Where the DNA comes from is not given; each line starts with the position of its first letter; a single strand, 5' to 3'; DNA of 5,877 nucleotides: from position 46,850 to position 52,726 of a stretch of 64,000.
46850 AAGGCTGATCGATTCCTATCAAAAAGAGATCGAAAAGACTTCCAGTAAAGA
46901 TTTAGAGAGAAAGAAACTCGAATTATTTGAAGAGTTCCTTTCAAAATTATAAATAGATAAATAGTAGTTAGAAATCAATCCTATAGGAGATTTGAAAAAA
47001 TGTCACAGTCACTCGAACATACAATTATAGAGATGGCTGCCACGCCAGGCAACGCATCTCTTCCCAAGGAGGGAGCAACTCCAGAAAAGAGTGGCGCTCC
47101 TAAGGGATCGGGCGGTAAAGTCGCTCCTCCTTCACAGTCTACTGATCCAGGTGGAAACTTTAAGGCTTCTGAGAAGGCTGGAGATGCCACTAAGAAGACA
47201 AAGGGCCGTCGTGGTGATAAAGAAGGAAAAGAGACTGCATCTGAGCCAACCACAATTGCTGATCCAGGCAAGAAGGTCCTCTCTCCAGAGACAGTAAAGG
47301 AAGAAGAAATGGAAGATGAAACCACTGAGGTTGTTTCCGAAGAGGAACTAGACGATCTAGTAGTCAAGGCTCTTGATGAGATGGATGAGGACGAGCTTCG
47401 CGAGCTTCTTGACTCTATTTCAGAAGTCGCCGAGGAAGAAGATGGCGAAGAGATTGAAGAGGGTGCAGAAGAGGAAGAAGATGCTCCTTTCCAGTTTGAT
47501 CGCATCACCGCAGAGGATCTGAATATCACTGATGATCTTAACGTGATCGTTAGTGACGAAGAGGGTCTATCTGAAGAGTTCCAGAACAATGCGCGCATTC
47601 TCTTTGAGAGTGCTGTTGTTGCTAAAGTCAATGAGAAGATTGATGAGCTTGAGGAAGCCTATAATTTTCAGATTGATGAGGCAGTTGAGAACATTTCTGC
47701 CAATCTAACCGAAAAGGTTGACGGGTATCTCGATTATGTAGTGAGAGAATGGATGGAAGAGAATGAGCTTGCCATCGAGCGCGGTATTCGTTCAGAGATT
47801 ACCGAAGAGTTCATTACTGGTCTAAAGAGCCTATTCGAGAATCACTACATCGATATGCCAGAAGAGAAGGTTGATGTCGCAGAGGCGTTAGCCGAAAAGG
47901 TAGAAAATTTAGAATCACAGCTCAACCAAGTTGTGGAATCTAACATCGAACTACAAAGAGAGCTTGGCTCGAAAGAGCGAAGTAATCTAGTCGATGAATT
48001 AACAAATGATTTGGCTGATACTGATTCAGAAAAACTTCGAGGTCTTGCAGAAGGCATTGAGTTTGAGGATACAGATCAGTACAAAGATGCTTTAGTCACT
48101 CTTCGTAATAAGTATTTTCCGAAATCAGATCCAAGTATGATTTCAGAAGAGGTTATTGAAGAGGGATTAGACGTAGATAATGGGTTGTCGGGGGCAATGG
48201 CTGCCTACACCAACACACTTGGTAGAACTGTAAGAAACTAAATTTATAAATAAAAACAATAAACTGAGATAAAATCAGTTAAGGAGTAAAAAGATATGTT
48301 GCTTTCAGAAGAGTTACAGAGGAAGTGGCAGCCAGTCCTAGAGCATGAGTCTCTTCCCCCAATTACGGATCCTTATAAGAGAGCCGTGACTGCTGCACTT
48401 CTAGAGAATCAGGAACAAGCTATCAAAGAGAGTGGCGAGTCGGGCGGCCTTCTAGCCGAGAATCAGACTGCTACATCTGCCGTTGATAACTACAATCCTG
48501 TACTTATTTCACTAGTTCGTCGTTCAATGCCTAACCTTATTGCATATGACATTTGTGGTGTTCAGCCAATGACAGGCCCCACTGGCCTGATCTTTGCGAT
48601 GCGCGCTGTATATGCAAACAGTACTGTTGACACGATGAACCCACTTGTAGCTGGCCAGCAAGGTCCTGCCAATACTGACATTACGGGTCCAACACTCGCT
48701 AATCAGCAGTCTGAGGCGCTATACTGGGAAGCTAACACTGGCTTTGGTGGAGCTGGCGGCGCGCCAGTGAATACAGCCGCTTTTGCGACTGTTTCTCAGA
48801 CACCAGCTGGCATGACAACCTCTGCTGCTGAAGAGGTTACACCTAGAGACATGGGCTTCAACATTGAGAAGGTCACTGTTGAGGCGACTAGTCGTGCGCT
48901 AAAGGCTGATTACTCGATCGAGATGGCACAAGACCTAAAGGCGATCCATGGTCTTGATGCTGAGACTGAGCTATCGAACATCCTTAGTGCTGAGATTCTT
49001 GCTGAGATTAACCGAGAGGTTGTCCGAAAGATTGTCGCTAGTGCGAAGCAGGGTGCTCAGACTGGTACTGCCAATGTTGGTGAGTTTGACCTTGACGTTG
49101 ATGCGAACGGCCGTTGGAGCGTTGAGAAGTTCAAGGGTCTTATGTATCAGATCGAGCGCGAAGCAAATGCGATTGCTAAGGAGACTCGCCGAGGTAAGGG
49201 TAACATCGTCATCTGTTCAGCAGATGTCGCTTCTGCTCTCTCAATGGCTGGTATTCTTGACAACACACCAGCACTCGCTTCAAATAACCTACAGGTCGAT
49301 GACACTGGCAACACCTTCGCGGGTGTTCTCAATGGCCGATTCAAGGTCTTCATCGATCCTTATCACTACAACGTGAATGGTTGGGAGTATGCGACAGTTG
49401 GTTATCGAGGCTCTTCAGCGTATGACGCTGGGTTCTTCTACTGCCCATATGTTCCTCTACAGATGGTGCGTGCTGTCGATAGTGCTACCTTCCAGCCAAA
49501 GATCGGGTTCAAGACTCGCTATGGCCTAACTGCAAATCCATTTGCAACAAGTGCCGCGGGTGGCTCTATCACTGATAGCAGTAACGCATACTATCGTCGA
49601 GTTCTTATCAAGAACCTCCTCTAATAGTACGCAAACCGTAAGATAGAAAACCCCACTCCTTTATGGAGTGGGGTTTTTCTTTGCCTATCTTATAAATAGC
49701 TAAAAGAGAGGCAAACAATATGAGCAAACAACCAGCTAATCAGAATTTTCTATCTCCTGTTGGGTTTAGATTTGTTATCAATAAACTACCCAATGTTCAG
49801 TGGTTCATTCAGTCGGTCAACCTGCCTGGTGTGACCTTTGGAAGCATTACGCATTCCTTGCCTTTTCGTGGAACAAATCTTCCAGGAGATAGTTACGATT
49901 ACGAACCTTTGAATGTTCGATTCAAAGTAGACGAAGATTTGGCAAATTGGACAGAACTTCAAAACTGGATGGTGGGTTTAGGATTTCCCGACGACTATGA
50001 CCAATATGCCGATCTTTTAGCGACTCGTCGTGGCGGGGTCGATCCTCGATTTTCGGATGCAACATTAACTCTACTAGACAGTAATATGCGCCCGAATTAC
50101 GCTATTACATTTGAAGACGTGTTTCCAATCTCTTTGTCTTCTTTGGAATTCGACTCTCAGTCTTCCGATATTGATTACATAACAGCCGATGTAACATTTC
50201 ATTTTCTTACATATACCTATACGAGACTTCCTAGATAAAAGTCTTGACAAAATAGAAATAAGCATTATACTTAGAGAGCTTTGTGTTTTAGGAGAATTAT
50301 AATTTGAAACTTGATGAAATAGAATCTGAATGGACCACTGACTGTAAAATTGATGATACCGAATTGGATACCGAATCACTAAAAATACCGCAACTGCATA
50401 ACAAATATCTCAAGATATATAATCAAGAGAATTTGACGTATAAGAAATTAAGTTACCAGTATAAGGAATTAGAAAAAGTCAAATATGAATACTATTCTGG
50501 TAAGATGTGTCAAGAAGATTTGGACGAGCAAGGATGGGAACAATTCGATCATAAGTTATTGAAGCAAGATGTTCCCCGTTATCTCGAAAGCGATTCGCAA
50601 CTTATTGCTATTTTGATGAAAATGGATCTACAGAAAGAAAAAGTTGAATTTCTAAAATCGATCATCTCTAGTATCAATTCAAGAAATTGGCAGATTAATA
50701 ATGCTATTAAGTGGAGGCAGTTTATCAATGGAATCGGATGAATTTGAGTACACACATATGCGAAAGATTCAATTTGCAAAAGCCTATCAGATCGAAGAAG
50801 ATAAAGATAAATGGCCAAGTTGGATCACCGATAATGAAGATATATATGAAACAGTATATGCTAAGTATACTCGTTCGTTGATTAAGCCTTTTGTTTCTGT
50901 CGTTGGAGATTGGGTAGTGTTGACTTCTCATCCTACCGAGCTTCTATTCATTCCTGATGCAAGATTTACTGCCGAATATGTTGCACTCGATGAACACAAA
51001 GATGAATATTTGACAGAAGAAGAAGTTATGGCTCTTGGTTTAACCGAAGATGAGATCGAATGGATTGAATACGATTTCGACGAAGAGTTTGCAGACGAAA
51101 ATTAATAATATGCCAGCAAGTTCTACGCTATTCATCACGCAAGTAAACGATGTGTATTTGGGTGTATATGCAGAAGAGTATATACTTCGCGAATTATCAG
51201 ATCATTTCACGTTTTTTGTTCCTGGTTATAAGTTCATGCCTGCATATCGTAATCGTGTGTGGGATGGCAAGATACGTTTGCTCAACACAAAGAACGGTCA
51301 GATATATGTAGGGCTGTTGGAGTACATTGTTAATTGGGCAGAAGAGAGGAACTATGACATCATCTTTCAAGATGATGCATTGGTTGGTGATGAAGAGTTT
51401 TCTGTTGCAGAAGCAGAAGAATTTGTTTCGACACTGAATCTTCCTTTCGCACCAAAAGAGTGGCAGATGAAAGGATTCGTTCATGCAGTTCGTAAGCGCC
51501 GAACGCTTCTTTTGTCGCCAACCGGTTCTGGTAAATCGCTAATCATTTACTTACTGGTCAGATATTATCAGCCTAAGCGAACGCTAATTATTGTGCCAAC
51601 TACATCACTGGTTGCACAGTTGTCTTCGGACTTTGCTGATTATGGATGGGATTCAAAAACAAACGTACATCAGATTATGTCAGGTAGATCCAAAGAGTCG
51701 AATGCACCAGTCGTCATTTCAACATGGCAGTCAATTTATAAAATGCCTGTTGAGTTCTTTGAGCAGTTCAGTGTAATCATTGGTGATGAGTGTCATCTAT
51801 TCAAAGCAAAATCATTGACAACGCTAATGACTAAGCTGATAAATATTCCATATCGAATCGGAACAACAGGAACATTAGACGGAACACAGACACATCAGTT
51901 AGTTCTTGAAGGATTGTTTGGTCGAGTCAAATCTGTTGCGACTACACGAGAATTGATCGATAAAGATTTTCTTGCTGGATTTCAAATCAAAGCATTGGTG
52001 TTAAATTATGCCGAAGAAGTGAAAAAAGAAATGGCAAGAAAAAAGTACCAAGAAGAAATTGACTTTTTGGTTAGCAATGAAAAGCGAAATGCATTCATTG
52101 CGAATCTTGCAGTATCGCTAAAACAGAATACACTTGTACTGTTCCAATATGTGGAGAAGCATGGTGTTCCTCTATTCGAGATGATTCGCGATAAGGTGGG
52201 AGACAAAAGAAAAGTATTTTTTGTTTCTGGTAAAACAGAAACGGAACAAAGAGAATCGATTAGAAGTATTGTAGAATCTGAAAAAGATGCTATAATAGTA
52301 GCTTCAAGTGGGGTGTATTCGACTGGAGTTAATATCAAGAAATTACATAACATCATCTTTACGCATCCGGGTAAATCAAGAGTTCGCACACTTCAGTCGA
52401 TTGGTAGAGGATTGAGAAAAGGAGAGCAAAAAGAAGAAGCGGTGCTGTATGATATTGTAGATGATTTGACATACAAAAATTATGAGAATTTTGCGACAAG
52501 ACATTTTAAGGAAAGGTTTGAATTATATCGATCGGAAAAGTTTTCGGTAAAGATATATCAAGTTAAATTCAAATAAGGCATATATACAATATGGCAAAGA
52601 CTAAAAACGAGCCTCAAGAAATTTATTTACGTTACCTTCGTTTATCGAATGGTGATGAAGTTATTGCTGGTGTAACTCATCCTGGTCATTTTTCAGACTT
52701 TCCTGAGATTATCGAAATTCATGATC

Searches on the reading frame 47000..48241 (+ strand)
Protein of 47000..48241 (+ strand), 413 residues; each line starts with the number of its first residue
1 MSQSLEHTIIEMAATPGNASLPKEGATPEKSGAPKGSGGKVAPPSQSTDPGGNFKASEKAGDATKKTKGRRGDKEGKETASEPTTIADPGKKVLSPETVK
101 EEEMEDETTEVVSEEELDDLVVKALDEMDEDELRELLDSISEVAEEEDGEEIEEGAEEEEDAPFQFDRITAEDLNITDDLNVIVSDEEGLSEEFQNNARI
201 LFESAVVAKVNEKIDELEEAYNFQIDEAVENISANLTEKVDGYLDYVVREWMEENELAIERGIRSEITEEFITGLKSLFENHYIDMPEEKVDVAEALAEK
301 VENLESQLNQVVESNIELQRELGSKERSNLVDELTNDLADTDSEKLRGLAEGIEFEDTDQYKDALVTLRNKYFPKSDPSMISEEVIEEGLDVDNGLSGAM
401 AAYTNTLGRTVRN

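Call 11: search_protein_families(library=phrogs, proteins=[window:47000-48241:+], max_evalue=0.00001)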
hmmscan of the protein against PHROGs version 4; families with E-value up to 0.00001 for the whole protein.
window:47000-48241:+ (413 aa): 1 family
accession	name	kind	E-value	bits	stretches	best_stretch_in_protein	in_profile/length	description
phrog_237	-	head and packaging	1.2e-71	243.2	1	56-410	20-362/364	head scaffolding protein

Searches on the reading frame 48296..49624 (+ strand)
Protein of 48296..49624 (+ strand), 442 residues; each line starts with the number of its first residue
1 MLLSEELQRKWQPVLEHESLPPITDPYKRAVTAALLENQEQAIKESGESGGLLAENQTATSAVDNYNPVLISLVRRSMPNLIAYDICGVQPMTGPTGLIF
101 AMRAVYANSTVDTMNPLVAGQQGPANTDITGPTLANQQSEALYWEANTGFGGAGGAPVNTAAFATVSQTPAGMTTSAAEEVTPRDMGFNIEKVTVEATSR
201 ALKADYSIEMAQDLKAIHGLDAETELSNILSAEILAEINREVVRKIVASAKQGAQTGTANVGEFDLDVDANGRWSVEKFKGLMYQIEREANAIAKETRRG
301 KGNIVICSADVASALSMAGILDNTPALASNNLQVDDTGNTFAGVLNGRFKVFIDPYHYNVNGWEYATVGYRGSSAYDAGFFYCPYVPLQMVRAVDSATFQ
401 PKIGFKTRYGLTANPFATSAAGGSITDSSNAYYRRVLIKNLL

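Call 11: search_protein_families(library=phrogs, proteins=[window:48296-49624:+], max_evalue=0.00001)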
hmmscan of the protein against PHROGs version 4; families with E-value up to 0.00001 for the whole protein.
window:48296-49624:+ (442 aa): 2 families
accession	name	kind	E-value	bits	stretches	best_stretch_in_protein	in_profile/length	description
phrog_138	-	head and packaging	2.4e-154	515.6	1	4-441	3-443/444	major head protein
phrog_28442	-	unknown function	2.2e-07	30.5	0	293-417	467-584/604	-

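Call 12: search_dna_similar(query=window:48296-49624:+, collection=phages, mode=protein, max_rows=15)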
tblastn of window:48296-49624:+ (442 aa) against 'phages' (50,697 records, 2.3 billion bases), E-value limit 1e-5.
Records with a match: 2589; places in all: 3096; records where one place covers at least 80% of the query: 2550.
Best place of each record, by identity: 60-80% 2; <60% 2587.
By first word of the organism name: Escherichia 671; Synechococcus 389; Klebsiella 332; Salmonella 203; Vibrio 136; Shigella 89; Aeromonas 86; Acinetobacter 71; Cyanophage 61; Enterobacter 58; and 60 more.
By host as written in the record: - 464; Escherichia coli 282; Klebsiella pneumoniae 115; Synechococcus 107; Escherichia coli O157:H7 39; Synechococcus sp. 38; Salmonella enterica 29; Synechococcus sp. WH7803 28; and 575 more.
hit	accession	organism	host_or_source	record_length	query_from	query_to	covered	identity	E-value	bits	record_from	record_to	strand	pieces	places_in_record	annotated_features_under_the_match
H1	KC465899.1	Pelagibacter phage HTVC008M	Candidatus Pelagibacter ubique HTCC1062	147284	1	442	100%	60.2%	2e-163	515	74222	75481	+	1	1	major capsid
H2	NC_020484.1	Pelagibacter phage HTVC008M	Candidatus Pelagibacter ubique HTCC1062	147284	1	442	100%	60.2%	2e-163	515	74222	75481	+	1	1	major head protein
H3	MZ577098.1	Methylophilales phage Melnitz-3 EXVC039M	Methylophilales_sp._H5P1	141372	1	442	100%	59.3%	2e-167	527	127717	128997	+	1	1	major capsid protein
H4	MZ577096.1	Methylophilales phage Melnitz-2 EXVC040M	Methylophilales_sp._H5P1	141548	1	442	100%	59.3%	2e-167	527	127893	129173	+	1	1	major capsid protein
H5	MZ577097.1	Methylophilales phage Melnitz EXVC044M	Methylophilales_sp._H5P1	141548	1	442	100%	59.3%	2e-167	527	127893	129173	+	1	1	major capsid protein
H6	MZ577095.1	Methylophilales phage Melnitz-1 EXVC043M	Methylophilales_sp._H5P1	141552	1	442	100%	59.3%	2e-167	527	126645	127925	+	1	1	hypothetical protein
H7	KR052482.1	Sinorhizobium phage phiN3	Sinorhizobium meliloti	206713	2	442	100%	58.4%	3e-157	498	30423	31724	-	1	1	precursor of major head subunit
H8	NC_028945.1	Sinorhizobium phage phiN3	Sinorhizobium meliloti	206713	2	442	100%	58.4%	3e-157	498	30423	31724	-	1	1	major head protein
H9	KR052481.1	Sinorhizobium phage phiM19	Sinorhizobium meliloti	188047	2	442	100%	58.2%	1e-156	496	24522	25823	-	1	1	precursor of major head subunit | hypothetical protein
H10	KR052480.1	Sinorhizobium phage phiM7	Sinorhizobium meliloti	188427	2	442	100%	58.2%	1e-156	496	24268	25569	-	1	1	precursor of major head subunit | hypothetical protein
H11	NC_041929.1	Sinorhizobium phage phiM7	Sinorhizobium meliloti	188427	2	442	100%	58.2%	1e-156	496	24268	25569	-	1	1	major head protein | hypothetical protein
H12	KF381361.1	Sinorhizobium phage phiM12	Sinorhizobium meliloti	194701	2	442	100%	58.2%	1e-156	496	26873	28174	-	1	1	precursor of major head subunit | hypothetical protein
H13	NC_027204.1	Sinorhizobium phage phiM12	Sinorhizobium meliloti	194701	2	442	100%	58.2%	1e-156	496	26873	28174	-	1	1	major head protein | hypothetical protein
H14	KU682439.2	Stenotrophomonas phage vB_SmaS-DLP_6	Stenotrophomonas maltophilia D1571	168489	1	442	100%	57.6%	1e-162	513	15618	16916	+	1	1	precursor of major head subunit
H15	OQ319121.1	Synechococcus phage S-BM3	Synechococcus sp. WH 7803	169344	1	442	100%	57.5%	5e-159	503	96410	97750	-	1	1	precursor of major head subunit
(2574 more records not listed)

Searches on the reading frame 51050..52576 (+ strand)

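Call 11: search_protein_families(library=phrogs, proteins=[window:51050-52576:+], max_evalue=0.00001)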
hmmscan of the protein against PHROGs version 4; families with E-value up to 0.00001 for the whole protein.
window:51050-52576:+ (508 aa): 8 families
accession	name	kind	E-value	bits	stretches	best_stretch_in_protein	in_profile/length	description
phrog_16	-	DNA, RNA and nucleotide metabolism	4.8e-108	363.7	1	5-500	205-619/986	DNA helicase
phrog_9690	-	DNA, RNA and nucleotide metabolism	1.4e-95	320.9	1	203-506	4-305/306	DNA helicase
phrog_16259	-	DNA, RNA and nucleotide metabolism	1.1e-87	295.4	1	28-300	5-285/330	DNA helicase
phrog_17901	-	DNA, RNA and nucleotide metabolism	2.4e-21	77.2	1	411-505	9-103/109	DNA helicase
phrog_62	-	DNA, RNA and nucleotide metabolism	8.7e-17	60.9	1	119-275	684-848/1881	DNA helicase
phrog_16694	-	unknown function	6.3e-09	35.3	0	385-471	590-676/1010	-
phrog_6819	-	DNA, RNA and nucleotide metabolism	3.2e-08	33.5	1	147-277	33-165/645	Holliday junction branch migration helicase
phrog_2488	-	DNA, RNA and nucleotide metabolism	5.9e-06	26.3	0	144-196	31-92/579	DNA helicase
